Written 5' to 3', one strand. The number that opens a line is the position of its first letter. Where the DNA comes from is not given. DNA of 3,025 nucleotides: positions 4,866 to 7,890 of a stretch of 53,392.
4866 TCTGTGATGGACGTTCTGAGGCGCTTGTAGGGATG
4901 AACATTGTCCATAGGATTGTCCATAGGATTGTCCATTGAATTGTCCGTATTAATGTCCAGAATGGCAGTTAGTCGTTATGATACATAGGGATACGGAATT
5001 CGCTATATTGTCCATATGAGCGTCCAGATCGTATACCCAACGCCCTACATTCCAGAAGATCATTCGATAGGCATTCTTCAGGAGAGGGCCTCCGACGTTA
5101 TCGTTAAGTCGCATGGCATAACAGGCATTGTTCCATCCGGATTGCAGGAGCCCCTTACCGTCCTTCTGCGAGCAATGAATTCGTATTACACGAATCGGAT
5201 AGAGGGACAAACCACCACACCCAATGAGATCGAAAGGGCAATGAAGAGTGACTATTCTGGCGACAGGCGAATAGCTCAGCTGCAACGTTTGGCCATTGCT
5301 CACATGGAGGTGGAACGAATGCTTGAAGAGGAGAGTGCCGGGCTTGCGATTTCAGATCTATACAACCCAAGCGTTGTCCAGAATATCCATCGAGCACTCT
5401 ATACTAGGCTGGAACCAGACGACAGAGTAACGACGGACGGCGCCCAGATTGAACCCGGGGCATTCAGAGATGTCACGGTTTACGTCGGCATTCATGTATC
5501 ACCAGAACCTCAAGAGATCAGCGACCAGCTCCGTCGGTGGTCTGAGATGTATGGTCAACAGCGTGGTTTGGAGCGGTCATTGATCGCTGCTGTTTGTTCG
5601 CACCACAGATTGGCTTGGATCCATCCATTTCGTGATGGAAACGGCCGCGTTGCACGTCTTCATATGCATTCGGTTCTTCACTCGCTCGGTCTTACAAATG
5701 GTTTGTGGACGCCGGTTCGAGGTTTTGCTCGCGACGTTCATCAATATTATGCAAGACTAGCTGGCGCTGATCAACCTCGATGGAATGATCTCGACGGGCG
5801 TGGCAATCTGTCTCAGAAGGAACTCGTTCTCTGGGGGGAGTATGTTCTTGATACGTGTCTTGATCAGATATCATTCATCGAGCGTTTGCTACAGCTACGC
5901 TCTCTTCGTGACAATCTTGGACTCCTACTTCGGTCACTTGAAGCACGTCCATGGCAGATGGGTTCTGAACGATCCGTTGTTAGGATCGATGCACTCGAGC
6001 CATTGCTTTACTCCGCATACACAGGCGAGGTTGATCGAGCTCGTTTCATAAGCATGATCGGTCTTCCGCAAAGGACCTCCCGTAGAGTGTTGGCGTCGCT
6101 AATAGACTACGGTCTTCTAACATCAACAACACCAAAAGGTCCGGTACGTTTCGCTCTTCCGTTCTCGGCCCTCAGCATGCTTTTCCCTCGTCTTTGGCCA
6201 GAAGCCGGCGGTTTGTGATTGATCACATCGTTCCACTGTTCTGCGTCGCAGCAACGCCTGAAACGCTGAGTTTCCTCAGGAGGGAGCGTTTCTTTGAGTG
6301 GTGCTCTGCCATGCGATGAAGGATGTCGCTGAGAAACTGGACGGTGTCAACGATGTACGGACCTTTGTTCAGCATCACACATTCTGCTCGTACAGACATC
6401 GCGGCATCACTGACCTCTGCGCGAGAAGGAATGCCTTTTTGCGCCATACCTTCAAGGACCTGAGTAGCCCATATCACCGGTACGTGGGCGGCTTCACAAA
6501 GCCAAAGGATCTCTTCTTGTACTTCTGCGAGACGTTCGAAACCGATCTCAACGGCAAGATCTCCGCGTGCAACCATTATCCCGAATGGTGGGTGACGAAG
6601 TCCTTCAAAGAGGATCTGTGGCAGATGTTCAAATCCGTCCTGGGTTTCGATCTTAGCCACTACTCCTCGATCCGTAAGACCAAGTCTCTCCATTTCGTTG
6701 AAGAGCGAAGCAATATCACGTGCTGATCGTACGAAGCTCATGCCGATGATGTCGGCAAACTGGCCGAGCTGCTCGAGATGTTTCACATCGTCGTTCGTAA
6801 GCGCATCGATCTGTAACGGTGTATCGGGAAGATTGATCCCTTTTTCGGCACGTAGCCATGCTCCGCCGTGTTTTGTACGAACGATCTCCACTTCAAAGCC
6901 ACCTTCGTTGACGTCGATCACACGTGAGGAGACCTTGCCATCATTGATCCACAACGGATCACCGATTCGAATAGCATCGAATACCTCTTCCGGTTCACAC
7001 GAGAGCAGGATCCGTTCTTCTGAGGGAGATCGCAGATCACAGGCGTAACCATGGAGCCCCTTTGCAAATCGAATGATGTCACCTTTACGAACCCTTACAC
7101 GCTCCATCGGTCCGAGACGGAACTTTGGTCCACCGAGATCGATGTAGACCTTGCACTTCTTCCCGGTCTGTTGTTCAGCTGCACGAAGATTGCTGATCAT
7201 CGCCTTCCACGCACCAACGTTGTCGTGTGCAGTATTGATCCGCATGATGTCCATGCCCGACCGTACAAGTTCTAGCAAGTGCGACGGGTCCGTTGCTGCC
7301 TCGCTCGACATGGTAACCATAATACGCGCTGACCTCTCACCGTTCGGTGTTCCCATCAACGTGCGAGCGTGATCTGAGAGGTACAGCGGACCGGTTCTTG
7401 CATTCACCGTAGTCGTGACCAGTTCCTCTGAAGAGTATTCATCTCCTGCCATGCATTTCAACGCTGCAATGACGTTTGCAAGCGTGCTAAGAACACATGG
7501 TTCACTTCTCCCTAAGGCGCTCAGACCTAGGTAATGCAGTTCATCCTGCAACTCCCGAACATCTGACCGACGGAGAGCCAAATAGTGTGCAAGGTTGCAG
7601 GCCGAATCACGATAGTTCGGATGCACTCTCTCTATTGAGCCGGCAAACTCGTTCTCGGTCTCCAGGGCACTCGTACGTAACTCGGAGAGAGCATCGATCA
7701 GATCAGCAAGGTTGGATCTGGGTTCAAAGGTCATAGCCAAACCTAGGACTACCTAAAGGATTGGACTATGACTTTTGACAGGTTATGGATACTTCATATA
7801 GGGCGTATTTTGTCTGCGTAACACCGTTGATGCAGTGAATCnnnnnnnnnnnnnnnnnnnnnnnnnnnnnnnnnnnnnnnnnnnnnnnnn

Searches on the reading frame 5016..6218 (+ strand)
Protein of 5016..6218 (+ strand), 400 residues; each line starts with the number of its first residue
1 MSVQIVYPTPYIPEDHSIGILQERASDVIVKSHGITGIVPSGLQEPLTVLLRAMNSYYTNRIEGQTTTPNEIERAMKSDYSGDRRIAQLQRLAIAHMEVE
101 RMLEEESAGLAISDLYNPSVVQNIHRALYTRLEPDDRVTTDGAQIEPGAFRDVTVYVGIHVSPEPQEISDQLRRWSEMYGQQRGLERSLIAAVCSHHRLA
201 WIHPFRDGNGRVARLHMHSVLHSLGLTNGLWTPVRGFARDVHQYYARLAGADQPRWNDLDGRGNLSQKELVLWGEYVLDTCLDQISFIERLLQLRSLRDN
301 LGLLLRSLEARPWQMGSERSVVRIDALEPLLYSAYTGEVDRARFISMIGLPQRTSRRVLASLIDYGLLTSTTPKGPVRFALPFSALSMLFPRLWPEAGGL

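Call 88: search_protein_families(library=pfam, proteins=[window:5016-6218:+], max_evalue=0.00001)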
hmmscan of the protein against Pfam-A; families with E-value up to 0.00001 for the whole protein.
window:5016-6218:+ (400 aa): 1 family
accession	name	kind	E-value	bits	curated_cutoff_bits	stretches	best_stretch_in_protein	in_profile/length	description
PF02661.23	Fic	-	2e-17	64.3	24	1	118-221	4-93/93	Fic/DOC family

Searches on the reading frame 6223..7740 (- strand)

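Call 88: search_protein_families(library=pfam, proteins=[window:6223-7740:-], max_evalue=0.00001)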
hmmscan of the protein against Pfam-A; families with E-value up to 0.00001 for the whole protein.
window:6223-7740:- (505 aa): 1 family
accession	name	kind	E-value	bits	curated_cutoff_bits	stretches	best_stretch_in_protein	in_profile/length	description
PF00224.27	PK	-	2.8e-51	175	30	1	136-458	2-315/328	Pyruvate kinase, barrel domain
